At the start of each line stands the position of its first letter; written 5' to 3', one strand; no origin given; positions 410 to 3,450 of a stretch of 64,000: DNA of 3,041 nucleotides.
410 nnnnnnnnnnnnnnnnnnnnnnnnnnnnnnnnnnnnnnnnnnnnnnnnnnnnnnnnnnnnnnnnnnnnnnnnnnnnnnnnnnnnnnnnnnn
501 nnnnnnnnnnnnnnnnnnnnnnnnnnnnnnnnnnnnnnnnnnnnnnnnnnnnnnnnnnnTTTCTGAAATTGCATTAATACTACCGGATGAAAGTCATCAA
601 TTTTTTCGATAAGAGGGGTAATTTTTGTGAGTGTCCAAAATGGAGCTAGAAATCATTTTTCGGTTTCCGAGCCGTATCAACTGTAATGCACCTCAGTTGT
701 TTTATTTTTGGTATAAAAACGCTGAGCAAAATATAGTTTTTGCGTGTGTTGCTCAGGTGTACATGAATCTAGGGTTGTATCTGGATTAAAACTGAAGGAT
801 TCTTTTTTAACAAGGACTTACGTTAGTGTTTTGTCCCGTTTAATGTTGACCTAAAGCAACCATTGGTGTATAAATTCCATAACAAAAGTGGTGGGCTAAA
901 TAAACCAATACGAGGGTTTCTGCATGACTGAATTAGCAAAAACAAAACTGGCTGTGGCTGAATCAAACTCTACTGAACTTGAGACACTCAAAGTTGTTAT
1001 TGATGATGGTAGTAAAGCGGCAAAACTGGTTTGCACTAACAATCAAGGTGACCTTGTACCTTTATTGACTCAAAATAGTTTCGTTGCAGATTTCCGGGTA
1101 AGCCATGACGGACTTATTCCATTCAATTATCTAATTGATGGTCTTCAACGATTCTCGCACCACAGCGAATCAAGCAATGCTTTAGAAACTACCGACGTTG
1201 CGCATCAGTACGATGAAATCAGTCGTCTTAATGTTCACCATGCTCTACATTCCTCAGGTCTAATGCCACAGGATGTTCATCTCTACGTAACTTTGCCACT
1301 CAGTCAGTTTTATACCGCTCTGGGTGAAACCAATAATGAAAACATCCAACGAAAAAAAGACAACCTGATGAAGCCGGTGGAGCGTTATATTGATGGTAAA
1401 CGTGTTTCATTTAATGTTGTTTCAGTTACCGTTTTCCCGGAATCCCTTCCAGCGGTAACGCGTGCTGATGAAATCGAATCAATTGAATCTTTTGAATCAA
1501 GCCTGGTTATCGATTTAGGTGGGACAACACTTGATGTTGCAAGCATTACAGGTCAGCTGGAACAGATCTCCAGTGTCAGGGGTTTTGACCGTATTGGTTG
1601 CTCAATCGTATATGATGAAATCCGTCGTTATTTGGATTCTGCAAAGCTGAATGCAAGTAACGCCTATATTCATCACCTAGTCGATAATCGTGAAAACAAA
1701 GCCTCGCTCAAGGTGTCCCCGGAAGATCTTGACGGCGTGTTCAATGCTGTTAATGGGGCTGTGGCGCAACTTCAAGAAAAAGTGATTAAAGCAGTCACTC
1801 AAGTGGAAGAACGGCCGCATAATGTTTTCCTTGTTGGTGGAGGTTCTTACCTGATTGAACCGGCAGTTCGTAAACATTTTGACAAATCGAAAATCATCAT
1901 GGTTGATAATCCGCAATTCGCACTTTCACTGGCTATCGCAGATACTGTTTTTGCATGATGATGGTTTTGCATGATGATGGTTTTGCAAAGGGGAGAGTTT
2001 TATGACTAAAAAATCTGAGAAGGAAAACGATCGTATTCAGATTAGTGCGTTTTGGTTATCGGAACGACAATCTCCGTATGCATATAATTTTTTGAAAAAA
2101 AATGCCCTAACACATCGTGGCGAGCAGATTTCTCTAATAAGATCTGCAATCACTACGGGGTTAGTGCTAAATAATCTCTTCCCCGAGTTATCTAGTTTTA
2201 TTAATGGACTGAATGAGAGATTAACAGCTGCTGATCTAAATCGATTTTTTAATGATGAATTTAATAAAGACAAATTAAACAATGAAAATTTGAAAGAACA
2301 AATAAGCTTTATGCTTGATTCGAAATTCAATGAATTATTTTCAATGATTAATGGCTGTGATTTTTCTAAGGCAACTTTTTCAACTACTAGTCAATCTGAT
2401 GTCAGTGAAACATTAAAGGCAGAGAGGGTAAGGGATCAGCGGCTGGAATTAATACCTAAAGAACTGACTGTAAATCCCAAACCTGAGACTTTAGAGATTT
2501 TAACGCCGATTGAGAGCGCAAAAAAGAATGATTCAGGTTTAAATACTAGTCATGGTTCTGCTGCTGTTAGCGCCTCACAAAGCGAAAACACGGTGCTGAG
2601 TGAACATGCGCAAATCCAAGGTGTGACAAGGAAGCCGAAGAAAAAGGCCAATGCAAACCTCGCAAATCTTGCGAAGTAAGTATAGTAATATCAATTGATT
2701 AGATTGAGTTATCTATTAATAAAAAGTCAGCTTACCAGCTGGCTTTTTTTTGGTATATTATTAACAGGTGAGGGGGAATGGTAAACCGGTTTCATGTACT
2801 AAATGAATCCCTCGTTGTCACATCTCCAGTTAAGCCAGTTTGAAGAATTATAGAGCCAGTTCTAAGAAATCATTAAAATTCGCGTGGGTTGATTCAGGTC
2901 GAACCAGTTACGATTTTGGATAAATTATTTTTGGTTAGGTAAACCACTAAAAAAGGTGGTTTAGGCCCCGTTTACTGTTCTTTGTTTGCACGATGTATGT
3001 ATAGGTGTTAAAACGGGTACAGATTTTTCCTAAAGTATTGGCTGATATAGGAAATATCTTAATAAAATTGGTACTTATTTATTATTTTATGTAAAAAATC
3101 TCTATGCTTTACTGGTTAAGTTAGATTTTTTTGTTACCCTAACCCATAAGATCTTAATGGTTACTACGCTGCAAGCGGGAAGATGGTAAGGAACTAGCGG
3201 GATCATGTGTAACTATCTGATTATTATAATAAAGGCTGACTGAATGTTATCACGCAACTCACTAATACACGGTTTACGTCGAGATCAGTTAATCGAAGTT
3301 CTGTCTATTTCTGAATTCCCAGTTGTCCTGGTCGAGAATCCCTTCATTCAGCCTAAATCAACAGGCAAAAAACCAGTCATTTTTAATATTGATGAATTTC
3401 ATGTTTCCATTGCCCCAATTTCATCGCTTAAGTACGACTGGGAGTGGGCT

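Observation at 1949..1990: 16-bp tandem duplication spanning the parM stop codon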

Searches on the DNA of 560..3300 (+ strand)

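Call 4: search_dna_similar(query=window:850-2750:+, collection=plasmids, mode=near, max_rows=40)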
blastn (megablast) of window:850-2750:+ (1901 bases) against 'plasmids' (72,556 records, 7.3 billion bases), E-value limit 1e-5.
Records with a match: 283; places in all: 283; records where one place covers at least 80% of the query: 283.
Best place of each record, by identity: >=99% 218; 95-99% 3; 80-90% 62.
By first word of the organism name: Escherichia 124; Salmonella 78; Citrobacter 29; Klebsiella 26; Enterobacter 15; Leclercia 4; Morganella 2; Shigella 2; Pantoea 2; Enterobacteriaceae 1.
By predicted mobility (MOB-suite, as given by PLSDB): conjugative 274; non-mobilizable 8; mobilizable 1.
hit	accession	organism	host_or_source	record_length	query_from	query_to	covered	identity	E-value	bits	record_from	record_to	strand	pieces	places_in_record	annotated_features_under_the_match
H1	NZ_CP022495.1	Salmonella enterica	-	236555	1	1901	100%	100.0%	0e+0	3511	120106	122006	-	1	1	parM: plasmid segregation protein ParM domain-containing protein | hypothetical protein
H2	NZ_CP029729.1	Citrobacter sp. CRE-46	-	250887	1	1901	100%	100.0%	0e+0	3511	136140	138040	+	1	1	parM: plasmid segregation protein ParM domain-containing protein | hypothetical protein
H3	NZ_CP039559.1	Salmonella enterica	Homo sapiens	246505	1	1901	100%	100.0%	0e+0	3511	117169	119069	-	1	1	parM: plasmid segregation protein ParM domain-containing protein | hypothetical protein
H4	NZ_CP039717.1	Salmonella enterica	Homo sapiens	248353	1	1901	100%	100.0%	0e+0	3511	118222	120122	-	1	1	parM: plasmid segregation protein ParM domain-containing protein | hypothetical protein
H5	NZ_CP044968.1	Salmonella enterica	Homo sapiens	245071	1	1901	100%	100.0%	0e+0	3511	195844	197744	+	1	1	parM: plasmid segregation protein ParM domain-containing protein | hypothetical protein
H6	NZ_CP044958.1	Salmonella enterica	Homo sapiens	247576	1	1901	100%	100.0%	0e+0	3511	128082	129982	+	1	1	parM: plasmid segregation protein ParM domain-containing protein | hypothetical protein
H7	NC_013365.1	Escherichia coli O111:H- str. 11128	-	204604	1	1901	100%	100.0%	0e+0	3511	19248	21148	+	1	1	parM: plasmid segregation protein ParM domain-containing protein | hypothetical protein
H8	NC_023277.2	Escherichia coli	-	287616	1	1901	100%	100.0%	0e+0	3511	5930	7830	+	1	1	parM: plasmid segregation protein ParM domain-containing protein | hypothetical protein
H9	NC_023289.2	Escherichia coli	-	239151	1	1901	100%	100.0%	0e+0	3511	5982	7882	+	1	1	parM: plasmid segregation protein ParM domain-containing protein | hypothetical protein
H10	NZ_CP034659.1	Escherichia coli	cell culture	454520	1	1901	100%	100.0%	0e+0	3511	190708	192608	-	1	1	parM: plasmid segregation protein ParM domain-containing protein | hypothetical protein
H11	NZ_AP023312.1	Salmonella enterica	Bos taurus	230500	1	1901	100%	100.0%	0e+0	3511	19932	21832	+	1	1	parM: plasmid segregation protein ParM domain-containing protein | hypothetical protein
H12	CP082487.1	Salmonella enterica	Animal-Turkey-Young Turkey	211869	1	1901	100%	100.0%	0e+0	3511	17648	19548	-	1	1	plasmid segregation protein ParM | hypothetical protein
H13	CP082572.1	Salmonella enterica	ground turkey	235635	1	1901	100%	100.0%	0e+0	3511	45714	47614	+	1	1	plasmid segregation protein ParM | hypothetical protein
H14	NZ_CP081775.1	Escherichia coli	-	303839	1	1901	100%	100.0%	0e+0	3511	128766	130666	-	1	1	parM: plasmid segregation protein ParM domain-containing protein | hypothetical protein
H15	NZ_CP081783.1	Escherichia coli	-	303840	1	1901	100%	100.0%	0e+0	3511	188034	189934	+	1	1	parM: plasmid segregation protein ParM domain-containing protein | hypothetical protein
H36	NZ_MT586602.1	Escherichia coli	-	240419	1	1901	100%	100.0%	0e+0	3511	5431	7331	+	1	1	parM: plasmid segregation protein ParM domain-containing protein | hypothetical protein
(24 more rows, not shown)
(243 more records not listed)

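Call 6: search_dna_similar(query=window:1880-2060:+, collection=plasmids, mode=distant, max_rows=60, rows=spread)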
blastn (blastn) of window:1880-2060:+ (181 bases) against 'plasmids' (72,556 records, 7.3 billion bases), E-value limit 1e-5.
Records with a match: 283; places in all: 283; records where one place covers at least 80% of the query: 283.
Best place of each record, by identity: >=99% 186; 95-99% 3; 90-95% 32; 80-90% 61; 60-80% 1.
By first word of the organism name: Escherichia 124; Salmonella 78; Citrobacter 29; Klebsiella 26; Enterobacter 15; Leclercia 4; Morganella 2; Shigella 2; Pantoea 2; Enterobacteriaceae 1.
By predicted mobility (MOB-suite, as given by PLSDB): conjugative 274; non-mobilizable 8; mobilizable 1.
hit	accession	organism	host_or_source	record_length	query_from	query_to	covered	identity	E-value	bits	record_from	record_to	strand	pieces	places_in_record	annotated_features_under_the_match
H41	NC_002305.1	Salmonella enterica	-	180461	1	181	100%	100.0%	2e-87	327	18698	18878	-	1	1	parM: plasmid segregation protein ParM domain-containing protein | hypothetical protein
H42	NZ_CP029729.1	Citrobacter sp. CRE-46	-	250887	1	181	100%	100.0%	2e-87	327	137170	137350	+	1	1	parM: plasmid segregation protein ParM domain-containing protein | hypothetical protein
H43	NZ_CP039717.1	Salmonella enterica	Homo sapiens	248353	1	181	100%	100.0%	2e-87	327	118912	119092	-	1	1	parM: plasmid segregation protein ParM domain-containing protein | hypothetical protein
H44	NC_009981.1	Salmonella enterica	-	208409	1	181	100%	100.0%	2e-87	327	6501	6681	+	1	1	parM: plasmid segregation protein ParM domain-containing protein | hypothetical protein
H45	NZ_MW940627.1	Citrobacter sp.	-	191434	1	181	100%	100.0%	2e-87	327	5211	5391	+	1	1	parM: plasmid segregation protein ParM domain-containing protein | hypothetical protein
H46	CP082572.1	Salmonella enterica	ground turkey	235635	1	181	100%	100.0%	2e-87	327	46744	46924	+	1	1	plasmid segregation protein ParM | hypothetical protein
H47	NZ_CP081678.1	Escherichia coli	-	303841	1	181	100%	100.0%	2e-87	327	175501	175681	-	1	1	parM: plasmid segregation protein ParM domain-containing protein | hypothetical protein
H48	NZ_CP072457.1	Klebsiella pneumoniae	swine,genomic assembly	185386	1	181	100%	100.0%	2e-87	327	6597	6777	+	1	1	parM: plasmid segregation protein ParM domain-containing protein | hypothetical protein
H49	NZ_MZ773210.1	Enterobacter cloacae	-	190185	1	181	100%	100.0%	2e-87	327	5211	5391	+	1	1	parM: plasmid segregation protein ParM domain-containing protein | hypothetical protein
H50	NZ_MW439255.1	Escherichia coli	-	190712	1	181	100%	100.0%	2e-87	327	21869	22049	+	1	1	parM: plasmid segregation protein ParM domain-containing protein | hypothetical protein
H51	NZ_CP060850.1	Salmonella enterica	Homo sapiens,feces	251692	1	181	100%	100.0%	2e-87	327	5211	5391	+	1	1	parM: plasmid segregation protein ParM domain-containing protein | hypothetical protein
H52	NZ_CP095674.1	Enterobacter hormaechei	Homo sapiens,Pure culture one microbial ...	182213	1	181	100%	100.0%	2e-87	327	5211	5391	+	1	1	parM: plasmid segregation protein ParM domain-containing protein | hypothetical protein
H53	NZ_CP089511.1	Klebsiella pneumoniae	bacteria,sewage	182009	1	181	100%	100.0%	2e-87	327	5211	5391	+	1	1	parM: plasmid segregation protein ParM domain-containing protein | hypothetical protein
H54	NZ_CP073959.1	Escherichia coli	Poultry,pure culture,Cloacal sample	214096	1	181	100%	100.0%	2e-87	327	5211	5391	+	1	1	parM: plasmid segregation protein ParM domain-containing protein | hypothetical protein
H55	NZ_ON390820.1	Morganella morganii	-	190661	1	181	100%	100.0%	2e-87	327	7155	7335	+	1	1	parM: plasmid segregation protein ParM domain-containing protein | hypothetical protein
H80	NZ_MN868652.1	Escherichia coli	-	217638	1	181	100%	98.4%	5e-83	313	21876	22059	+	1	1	none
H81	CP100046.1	Shigella flexneri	Homo sapiens,stool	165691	1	181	100%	91.9%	5e-77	294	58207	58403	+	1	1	plasmid segregation protein ParM | hypothetical protein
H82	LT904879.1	Salmonella enterica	Homo sapiens,not known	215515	1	181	100%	90.6%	3e-67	260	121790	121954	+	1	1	none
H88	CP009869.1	Pantoea sp. PSNIH2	hand rail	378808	1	181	100%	81.8%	2e-44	186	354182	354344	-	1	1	stbA family protein | hypothetical protein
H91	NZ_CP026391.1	Leclercia sp. LSNIH3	-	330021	1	181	100%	81.8%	2e-44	185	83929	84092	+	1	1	parM: plasmid segregation protein ParM domain-containing protein | hypothetical protein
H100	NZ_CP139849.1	Citrobacter freundii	Homo sapiens,cell culture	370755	1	181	100%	77.0%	5e-33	148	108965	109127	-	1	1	hypothetical protein | parM: plasmid segregation protein ParM domain-containing protein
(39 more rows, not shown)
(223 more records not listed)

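Call 7: get_annotated_region(hit=H7, flank=6000)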
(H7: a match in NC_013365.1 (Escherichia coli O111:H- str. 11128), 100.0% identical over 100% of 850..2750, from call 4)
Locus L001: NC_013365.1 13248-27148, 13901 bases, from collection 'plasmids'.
description: Escherichia coli O111:H- str. 11128 plasmid pO111_1, complete sequence
organism: Escherichia coli O111:H- str. 11128 (NCBI taxid 585396)
taxonomy: Bacteria; Pseudomonadota; Gammaproteobacteria; Enterobacterales; Enterobacteriaceae; Escherichia; Escherichia coli; Escherichia coli O111:H- str. 11128
host: -; source: -; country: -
typing (MOB-suite, as given by PLSDB): conjugative; replicon IncHI1B,IncQ1; relaxase MOBH; mating-pair formation MPF_F
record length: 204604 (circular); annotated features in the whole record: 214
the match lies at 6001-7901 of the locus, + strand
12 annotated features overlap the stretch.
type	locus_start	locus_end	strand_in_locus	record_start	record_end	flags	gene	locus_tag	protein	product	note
CDS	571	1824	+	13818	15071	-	-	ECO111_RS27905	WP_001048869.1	ParA family protein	-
CDS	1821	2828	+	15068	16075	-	-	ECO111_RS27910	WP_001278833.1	ParB family protein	-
CDS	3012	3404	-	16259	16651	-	-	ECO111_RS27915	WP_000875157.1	hypothetical protein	-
CDS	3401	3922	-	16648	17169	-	-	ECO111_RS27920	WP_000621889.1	hypothetical protein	-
CDS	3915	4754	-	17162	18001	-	-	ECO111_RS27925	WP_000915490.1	hypothetical protein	-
CDS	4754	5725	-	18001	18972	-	-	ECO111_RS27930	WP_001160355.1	metallophosphoesterase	-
CDS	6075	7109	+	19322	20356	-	parM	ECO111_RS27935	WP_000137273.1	plasmid segregation protein ParM domain-containing protein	-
CDS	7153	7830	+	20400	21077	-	-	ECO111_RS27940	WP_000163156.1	hypothetical protein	-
CDS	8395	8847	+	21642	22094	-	-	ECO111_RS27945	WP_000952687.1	transfer repressor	-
CDS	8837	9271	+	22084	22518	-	-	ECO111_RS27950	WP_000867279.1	plasmid transfer protein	-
CDS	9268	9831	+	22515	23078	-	-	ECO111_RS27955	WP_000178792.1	plasmid transfer protein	-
CDS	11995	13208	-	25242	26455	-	-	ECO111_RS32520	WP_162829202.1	IS3-like element IS1203 family transposase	GO:0006313 - DNA transposition [Evidence IEA]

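Call 8: get_annotated_region(hit=H81, flank=1200)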
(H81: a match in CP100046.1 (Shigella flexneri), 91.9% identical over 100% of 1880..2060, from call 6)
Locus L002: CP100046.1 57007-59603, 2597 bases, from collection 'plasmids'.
description: Shigella flexneri strain 2457T plasmid p2457T_165, complete sequence
organism: Shigella flexneri (NCBI taxid 623)
taxonomy: Bacteria; Pseudomonadota; Gammaproteobacteria; Enterobacterales; Enterobacteriaceae; Shigella; Shigella flexneri
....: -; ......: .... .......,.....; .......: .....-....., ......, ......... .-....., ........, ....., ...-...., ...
typing (MOB-suite, as given by PLSDB): conjugative; replicon IncFIA; relaxase MOBH; mating-pair formation MPF_F
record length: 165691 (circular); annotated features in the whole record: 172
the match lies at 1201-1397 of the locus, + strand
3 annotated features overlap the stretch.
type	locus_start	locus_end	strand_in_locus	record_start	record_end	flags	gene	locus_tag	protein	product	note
CDS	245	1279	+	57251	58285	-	-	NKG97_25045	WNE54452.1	plasmid segregation protein ParM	-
CDS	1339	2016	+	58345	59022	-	-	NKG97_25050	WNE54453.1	hypothetical protein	-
CDS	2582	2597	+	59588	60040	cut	-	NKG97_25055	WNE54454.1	transfer repressor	-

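Call 9: get_annotated_region(hit=H82, flank=1200)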
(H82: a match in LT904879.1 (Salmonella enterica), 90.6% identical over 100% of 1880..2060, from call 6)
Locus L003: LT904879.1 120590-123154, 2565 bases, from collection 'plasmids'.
description: Salmonella enterica subsp. enterica serovar Typhi strain ty3-193 genome assembly, plasmid: 2
organism: Salmonella enterica (NCBI taxid 90370)
taxonomy: Bacteria; Pseudomonadota; Gammaproteobacteria; Enterobacterales; Enterobacteriaceae; Salmonella; Salmonella enterica
host: -; source: Homo sapiens,not known; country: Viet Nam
typing (MOB-suite, as given by PLSDB): conjugative; replicon IncHI1A,IncQ1; relaxase MOBH; mating-pair formation MPF_F
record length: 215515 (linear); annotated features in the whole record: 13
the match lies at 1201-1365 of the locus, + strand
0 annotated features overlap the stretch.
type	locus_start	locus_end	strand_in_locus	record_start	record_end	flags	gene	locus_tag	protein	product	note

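Call 10: get_annotated_region(hit=H80, flank=1200)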
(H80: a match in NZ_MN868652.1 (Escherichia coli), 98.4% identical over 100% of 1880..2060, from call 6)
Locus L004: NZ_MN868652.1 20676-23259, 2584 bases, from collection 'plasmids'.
description: Escherichia coli strain ELE1 plasmid pELE1-215, complete sequence
organism: Escherichia coli (NCBI taxid 562)
taxonomy: Bacteria; Pseudomonadota; Gammaproteobacteria; Enterobacterales; Enterobacteriaceae; Escherichia; Escherichia coli
host: -; source: -; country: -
typing (MOB-suite, as given by PLSDB): conjugative; replicon IncHI1B,IncX1; relaxase MOBH; mating-pair formation MPF_F
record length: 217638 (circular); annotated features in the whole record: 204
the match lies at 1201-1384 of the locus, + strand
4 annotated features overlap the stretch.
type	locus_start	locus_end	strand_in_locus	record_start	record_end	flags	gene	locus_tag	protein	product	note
CDS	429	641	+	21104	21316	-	parM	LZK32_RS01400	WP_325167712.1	plasmid segregation protein ParM domain-containing protein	-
CDS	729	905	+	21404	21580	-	-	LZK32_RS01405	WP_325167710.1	hypothetical protein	-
CDS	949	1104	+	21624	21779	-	-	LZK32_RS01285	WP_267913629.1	plasmid segregation protein ParM domain-containing protein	-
CDS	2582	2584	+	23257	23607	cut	-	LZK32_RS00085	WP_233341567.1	transfer repressor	-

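Call 11: get_annotated_region(hit=H88, flank=1200)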
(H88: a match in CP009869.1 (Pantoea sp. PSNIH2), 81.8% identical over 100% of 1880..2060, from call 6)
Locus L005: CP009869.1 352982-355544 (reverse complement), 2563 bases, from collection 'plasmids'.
description: Pantoea sp. PSNIH2 plasmid pPSP-75c, complete sequence
organism: Pantoea sp. PSNIH2 (NCBI taxid 1484157)
taxonomy: Bacteria; Pseudomonadota; Gammaproteobacteria; Enterobacterales; Erwiniaceae; Pantoea; Pantoea sp. PSNIH2
host: -; source: hand rail; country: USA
typing (MOB-suite, as given by PLSDB): conjugative; replicon IncHI1A,IncP; relaxase MOBH,MOBP; mating-pair formation MPF_F
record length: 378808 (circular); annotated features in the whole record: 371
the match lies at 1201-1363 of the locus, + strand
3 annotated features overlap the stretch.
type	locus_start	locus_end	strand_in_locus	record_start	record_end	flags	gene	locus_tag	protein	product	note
CDS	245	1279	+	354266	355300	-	-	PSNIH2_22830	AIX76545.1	stbA family protein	-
CDS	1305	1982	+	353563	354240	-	-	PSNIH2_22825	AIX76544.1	hypothetical protein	-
CDS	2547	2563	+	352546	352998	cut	-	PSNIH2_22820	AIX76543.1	transfer repressor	-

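Call 12: get_annotated_region(hit=H91, flank=1200)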
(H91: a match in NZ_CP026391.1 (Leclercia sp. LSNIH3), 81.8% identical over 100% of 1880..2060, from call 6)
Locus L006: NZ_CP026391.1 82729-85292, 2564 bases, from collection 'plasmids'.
description: Leclercia sp. LSNIH3 plasmid pLEC-7c0d, complete sequence
organism: Leclercia sp. LSNIH3 (NCBI taxid 1920116)
taxonomy: Bacteria; Pseudomonadota; Gammaproteobacteria; Enterobacterales; Enterobacteriaceae; Leclercia; Leclercia sp. LSNIH3
host: -; source: -; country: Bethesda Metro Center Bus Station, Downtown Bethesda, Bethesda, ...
typing (MOB-suite, as given by PLSDB): conjugative; replicon IncHI1B,IncP; relaxase MOBH,MOBP; mating-pair formation MPF_F
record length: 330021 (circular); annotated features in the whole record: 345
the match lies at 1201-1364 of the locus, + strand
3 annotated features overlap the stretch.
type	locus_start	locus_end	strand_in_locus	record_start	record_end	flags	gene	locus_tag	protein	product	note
CDS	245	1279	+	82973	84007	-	parM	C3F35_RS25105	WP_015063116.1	plasmid segregation protein ParM domain-containing protein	-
CDS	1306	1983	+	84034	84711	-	-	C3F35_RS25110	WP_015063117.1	hypothetical protein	-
CDS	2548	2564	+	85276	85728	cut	-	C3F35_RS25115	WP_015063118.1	hypothetical protein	-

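Call 13: get_annotated_region(hit=H100, flank=1200)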
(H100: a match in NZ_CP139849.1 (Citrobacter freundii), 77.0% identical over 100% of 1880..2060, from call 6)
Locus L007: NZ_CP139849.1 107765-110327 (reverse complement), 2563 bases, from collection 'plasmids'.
description: Citrobacter freundii strain UKJ86 plasmid pUKJ86_1, complete sequence
organism: Citrobacter freundii (NCBI taxid 546)
taxonomy: Bacteria; Pseudomonadota; Gammaproteobacteria; Enterobacterales; Enterobacteriaceae; Citrobacter; Citrobacter freundii
host: -; source: Homo sapiens,cell culture; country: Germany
typing (MOB-suite, as given by PLSDB): conjugative; replicon IncHI1B,IncP; relaxase MOBH,MOBP; mating-pair formation MPF_F
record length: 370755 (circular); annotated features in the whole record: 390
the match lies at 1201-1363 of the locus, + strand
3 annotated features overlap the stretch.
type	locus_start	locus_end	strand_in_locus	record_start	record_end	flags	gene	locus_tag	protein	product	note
CDS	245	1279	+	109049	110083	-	parM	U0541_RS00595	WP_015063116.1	plasmid segregation protein ParM domain-containing protein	-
CDS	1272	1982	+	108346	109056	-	-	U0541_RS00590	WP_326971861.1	hypothetical protein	-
CDS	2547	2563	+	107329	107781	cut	-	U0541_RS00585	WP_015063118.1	hypothetical protein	-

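Call 24: search_dna_similar(query=L002:1201-1397:+, collection=plasmids, mode=distant, max_rows=12)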
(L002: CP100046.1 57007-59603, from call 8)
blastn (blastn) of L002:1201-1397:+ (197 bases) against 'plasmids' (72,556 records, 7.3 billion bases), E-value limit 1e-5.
Records with a match: 283; places in all: 283; records where one place covers at least 80% of the query: 282.
Best place of each record, by identity: >=99% 3; 90-95% 190; 80-90% 29; 60-80% 61.
By first word of the organism name: Escherichia 124; Salmonella 78; Citrobacter 29; Klebsiella 26; Enterobacter 15; Leclercia 4; Shigella 2; Morganella 2; Pantoea 2; Enterobacteriaceae 1.
By predicted mobility (MOB-suite, as given by PLSDB): conjugative 274; non-mobilizable 8; mobilizable 1.
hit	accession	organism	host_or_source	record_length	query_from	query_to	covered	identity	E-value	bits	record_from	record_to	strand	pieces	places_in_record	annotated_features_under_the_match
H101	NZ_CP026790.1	Shigella flexneri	-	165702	1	197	100%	100.0%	6e-96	356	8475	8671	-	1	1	parM: plasmid segregation protein ParM domain-containing protein | hypothetical protein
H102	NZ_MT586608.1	Escherichia coli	-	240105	1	197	100%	100.0%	6e-96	356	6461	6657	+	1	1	parM: plasmid segregation protein ParM domain-containing protein | hypothetical protein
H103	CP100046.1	Shigella flexneri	Homo sapiens,stool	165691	1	197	100%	100.0%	6e-96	356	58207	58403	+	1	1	plasmid segregation protein ParM | hypothetical protein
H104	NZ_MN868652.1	Escherichia coli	-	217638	1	197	100%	92.4%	2e-77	295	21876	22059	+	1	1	none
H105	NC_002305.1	Salmonella enterica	-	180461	1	197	100%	91.9%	6e-77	294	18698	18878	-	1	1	parM: plasmid segregation protein ParM domain-containing protein | hypothetical protein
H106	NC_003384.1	Salmonella enterica subsp. enterica serovar Typhi str. CT18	-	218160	1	197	100%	91.9%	6e-77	294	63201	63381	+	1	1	parM: plasmid segregation protein ParM domain-containing protein | hypothetical protein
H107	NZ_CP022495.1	Salmonella enterica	-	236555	1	197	100%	91.9%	6e-77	294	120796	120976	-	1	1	parM: plasmid segregation protein ParM domain-containing protein | hypothetical protein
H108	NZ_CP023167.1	Salmonella enterica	Wet market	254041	1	197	100%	91.9%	6e-77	294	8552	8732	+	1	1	parM: plasmid segregation protein ParM domain-containing protein | hypothetical protein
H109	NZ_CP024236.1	Escherichia coli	-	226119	1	197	100%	91.9%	6e-77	294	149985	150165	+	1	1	parM: plasmid segregation protein ParM domain-containing protein | hypothetical protein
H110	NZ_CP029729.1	Citrobacter sp. CRE-46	-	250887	1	197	100%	91.9%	6e-77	294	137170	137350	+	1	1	parM: plasmid segregation protein ParM domain-containing protein | hypothetical protein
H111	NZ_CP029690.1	Escherichia coli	Homo sapiens,feces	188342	1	197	100%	91.9%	6e-77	294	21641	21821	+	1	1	parM: plasmid segregation protein ParM domain-containing protein | hypothetical protein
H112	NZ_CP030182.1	Salmonella enterica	-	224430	1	197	100%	91.9%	6e-77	294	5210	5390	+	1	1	parM: plasmid segregation protein ParM domain-containing protein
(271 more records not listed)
